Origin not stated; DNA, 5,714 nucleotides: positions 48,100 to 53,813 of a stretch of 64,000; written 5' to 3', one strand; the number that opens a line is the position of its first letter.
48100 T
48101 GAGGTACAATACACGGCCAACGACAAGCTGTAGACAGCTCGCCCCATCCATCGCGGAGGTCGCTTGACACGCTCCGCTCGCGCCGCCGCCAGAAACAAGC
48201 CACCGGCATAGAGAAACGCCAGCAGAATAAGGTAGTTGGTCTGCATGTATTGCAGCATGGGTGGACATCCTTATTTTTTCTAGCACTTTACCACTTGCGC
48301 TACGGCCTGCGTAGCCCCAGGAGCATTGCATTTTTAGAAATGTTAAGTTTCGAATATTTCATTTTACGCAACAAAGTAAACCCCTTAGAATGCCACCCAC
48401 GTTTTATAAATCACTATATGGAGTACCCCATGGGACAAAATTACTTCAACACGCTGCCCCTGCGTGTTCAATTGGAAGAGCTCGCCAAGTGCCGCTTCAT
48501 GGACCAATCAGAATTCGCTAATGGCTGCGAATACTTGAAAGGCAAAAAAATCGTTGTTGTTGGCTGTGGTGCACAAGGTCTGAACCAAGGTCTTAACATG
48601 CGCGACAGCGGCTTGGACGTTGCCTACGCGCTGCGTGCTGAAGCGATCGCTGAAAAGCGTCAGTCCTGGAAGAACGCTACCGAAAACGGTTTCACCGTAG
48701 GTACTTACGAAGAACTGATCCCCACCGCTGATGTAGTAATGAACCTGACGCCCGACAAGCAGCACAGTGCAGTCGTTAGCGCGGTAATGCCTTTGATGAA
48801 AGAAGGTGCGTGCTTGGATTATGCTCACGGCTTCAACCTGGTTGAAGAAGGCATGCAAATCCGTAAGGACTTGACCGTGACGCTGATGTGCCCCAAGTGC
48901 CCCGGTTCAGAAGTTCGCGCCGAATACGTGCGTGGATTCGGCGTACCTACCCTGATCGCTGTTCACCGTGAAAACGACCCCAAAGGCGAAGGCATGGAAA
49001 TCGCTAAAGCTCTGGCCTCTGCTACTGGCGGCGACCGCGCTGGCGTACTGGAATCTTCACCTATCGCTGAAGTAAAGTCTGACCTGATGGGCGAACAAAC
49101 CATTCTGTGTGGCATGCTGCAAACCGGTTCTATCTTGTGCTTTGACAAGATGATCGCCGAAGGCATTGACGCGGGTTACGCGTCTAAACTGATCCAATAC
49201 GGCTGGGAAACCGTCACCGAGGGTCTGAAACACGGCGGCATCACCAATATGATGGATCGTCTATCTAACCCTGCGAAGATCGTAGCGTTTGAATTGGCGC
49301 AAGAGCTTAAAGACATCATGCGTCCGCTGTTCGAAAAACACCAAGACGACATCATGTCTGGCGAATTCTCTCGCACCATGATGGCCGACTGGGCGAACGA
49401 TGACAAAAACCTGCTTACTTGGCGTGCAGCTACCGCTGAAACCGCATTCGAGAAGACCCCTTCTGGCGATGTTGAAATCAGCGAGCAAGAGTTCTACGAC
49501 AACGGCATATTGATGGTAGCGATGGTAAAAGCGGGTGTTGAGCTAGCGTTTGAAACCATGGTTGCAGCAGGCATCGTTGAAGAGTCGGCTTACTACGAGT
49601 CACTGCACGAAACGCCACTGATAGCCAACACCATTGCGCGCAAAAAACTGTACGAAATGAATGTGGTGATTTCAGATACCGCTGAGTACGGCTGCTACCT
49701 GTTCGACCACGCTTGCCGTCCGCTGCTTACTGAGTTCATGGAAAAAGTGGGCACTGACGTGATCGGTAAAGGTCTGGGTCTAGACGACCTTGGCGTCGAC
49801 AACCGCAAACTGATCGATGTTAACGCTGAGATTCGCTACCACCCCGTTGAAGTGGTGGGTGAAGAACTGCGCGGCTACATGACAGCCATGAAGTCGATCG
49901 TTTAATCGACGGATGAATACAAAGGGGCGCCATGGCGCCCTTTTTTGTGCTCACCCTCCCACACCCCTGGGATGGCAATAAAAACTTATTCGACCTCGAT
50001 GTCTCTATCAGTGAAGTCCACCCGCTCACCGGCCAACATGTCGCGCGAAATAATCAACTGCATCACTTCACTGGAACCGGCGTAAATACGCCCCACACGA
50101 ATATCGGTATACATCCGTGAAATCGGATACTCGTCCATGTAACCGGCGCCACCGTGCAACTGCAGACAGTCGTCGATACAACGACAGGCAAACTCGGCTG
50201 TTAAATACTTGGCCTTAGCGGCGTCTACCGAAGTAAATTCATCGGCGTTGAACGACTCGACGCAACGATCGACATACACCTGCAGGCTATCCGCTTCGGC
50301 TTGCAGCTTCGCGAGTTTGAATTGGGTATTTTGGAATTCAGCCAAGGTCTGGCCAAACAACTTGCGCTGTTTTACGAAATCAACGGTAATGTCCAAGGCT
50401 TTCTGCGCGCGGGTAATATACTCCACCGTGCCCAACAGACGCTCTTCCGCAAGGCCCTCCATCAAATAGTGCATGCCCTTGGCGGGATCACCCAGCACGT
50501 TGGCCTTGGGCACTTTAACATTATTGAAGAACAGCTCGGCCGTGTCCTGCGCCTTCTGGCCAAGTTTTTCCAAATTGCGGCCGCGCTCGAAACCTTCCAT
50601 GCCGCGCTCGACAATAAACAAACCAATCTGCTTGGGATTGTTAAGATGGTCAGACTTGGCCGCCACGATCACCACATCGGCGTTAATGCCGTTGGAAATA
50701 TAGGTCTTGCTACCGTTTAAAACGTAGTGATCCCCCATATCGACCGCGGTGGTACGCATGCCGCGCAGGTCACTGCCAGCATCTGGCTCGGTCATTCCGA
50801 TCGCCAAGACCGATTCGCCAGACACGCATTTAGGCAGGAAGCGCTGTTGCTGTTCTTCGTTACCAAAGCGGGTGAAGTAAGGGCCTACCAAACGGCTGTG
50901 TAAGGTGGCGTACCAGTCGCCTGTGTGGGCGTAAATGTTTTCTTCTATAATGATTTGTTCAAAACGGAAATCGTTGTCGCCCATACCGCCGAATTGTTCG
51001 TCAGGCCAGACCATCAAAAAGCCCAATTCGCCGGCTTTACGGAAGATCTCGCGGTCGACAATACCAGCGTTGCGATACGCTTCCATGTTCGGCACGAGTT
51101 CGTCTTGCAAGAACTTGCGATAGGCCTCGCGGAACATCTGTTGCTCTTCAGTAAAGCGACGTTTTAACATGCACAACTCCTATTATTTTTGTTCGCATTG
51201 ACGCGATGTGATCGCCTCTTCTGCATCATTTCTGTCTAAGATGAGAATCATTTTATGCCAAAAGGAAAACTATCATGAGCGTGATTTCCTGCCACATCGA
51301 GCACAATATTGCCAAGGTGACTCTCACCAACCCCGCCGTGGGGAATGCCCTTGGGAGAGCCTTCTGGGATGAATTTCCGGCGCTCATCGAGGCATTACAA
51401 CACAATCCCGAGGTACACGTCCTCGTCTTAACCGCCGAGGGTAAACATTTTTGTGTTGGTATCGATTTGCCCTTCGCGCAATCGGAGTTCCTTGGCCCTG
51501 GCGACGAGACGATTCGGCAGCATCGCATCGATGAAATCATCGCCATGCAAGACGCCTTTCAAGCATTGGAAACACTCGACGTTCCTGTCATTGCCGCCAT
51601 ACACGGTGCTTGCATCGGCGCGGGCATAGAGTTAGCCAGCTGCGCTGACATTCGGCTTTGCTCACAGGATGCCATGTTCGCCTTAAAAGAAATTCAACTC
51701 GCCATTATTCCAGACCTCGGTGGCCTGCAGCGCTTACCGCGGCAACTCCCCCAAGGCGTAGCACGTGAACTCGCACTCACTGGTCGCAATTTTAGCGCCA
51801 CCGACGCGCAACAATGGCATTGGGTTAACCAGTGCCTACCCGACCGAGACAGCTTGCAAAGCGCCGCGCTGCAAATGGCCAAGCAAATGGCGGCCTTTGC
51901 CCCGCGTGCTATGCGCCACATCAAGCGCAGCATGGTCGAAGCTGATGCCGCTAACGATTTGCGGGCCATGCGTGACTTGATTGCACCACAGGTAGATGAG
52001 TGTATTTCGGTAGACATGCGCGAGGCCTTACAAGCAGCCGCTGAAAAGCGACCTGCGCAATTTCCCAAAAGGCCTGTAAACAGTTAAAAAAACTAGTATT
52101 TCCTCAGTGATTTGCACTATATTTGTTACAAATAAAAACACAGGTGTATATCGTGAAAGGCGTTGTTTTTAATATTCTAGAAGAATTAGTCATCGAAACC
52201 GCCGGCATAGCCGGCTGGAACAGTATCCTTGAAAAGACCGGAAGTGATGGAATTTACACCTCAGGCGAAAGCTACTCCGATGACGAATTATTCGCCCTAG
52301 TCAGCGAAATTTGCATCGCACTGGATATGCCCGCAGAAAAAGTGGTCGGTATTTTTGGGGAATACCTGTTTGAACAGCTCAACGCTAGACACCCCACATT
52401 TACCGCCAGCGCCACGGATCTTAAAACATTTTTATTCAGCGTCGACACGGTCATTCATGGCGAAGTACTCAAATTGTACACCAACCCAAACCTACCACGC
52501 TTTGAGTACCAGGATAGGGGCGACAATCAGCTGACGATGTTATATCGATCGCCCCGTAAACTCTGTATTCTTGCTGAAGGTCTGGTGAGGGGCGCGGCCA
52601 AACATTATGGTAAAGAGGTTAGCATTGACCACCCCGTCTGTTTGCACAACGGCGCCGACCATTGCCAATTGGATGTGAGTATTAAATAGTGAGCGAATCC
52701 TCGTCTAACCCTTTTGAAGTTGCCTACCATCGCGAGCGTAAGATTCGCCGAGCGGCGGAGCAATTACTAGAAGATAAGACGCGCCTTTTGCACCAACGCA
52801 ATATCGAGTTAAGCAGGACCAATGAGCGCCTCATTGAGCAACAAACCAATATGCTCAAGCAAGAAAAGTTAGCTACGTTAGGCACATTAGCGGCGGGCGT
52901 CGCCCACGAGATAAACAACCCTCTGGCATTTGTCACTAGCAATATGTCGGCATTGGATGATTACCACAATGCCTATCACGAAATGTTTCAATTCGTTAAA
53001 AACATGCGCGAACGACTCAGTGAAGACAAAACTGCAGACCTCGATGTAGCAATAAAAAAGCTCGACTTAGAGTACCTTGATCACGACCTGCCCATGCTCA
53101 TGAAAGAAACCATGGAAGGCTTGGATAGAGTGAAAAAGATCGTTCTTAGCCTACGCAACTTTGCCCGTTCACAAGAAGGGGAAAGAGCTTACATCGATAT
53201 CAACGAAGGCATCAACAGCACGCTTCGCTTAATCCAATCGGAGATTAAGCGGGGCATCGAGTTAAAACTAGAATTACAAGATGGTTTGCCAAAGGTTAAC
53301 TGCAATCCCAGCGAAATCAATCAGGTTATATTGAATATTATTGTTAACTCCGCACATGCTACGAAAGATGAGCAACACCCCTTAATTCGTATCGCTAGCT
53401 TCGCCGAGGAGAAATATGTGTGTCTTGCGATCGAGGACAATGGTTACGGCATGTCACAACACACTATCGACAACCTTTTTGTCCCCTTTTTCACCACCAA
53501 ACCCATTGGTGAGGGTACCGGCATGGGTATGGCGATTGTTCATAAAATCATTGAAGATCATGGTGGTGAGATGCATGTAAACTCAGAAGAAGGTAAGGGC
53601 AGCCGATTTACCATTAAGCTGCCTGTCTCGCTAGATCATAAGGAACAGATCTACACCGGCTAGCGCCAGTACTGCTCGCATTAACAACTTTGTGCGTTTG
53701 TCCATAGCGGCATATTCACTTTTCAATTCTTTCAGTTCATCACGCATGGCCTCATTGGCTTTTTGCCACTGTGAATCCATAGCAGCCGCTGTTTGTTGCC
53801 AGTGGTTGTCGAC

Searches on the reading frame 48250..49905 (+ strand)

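Call 43: search_protein_families(library=pfam, proteins=[window:48250-49905:+], max_evalue=0.000001)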
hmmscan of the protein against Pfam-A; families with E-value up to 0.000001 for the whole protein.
window:48250-49905:+ (551 aa): 2 families
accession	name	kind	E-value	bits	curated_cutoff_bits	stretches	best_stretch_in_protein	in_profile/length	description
PF07991.19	KARI_N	-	1.1e-54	184.9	20.6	1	96-265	2-165/165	Acetohydroxy acid isomeroreductase, NADPH-binding domain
PF01450.25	KARI_C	-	1e-38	133.3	29.1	2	274-403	4-134/144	Ketol-acid reductoisomerase, C-terminal domain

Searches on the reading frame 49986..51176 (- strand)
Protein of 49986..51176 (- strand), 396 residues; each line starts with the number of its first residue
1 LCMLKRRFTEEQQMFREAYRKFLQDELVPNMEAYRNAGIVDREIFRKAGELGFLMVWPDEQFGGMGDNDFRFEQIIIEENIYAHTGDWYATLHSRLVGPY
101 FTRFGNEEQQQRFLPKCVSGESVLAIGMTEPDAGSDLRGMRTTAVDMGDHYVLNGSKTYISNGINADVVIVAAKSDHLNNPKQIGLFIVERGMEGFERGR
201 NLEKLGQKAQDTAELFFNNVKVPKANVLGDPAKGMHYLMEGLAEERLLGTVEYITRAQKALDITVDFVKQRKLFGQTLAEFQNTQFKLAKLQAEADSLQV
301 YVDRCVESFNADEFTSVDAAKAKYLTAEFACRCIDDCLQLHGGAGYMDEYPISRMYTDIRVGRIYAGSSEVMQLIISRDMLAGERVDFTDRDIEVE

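Call 43: search_protein_families(library=pfam, proteins=[window:49986-51176:-], max_evalue=0.000001)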
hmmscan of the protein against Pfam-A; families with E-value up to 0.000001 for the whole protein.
window:49986-51176:- (396 aa): 4 families
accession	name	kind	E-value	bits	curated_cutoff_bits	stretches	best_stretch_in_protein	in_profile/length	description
PF00441.29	Acyl-CoA_dh_1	-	4.3e-42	144.2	22.4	1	233-380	2-149/150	Acyl-CoA dehydrogenase, C-terminal domain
PF02771.21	Acyl-CoA_dh_N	-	1.1e-26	93.8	22.9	1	9-121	1-113/113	Acyl-CoA dehydrogenase, N-terminal domain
PF02770.24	Acyl-CoA_dh_M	-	2.2e-23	82.7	33.3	1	125-220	1-97/97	Acyl-CoA dehydrogenase, middle domain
PF08028.16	Acyl-CoA_dh_2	-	5.1e-14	53.1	22.7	1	257-368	11-132/134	Acyl-CoA dehydrogenase, C-terminal domain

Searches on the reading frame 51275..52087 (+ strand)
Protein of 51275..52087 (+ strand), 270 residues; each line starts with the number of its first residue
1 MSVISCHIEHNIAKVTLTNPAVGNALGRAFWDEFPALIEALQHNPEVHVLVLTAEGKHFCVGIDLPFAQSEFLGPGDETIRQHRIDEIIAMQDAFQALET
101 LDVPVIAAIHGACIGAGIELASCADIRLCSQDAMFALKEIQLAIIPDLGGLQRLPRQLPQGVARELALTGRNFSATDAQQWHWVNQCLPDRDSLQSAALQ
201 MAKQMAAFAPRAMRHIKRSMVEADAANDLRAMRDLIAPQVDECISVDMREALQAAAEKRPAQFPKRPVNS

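Call 43: search_protein_families(library=pfam, proteins=[window:51275-52087:+], max_evalue=0.000001)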
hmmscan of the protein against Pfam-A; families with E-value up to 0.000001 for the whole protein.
window:51275-52087:+ (270 aa): 2 families
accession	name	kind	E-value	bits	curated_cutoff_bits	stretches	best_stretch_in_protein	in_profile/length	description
PF00378.25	ECH_1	-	1.9e-50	172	27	1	8-264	2-249/251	Enoyl-CoA hydratase/isomerase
PF16113.10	ECH_2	-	1.1e-25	91.3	27.2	1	13-259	2-245/335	Enoyl-CoA hydratase/isomerase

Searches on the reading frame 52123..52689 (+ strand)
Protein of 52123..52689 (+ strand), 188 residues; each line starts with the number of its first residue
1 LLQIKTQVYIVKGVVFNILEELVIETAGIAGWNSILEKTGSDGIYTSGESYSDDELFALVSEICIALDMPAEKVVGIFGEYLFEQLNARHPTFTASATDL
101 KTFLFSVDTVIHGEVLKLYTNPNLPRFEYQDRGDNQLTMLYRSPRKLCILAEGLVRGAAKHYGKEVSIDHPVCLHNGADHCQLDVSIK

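Call 43: search_protein_families(library=pfam, proteins=[window:52123-52689:+], max_evalue=0.000001)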
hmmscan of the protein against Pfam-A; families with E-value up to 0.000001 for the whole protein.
window:52123-52689:+ (188 aa): 1 family
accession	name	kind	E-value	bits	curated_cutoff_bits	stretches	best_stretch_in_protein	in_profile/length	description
PF07700.20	HNOB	-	1.1e-36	126.6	25.5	1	12-170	1-163/163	Haem-NO-binding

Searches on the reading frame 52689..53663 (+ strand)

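Call 43: search_protein_families(library=pfam, proteins=[window:52689-53663:+], max_evalue=0.000001)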
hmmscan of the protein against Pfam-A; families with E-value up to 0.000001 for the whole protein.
window:52689-53663:+ (324 aa): 1 family
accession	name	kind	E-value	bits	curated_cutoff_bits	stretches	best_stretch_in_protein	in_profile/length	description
PF02518.31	HATPase_c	-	3.5e-23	82.6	26.4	1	207-313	3-109/111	Histidine kinase-, DNA gyrase B-, and HSP90-like ATPase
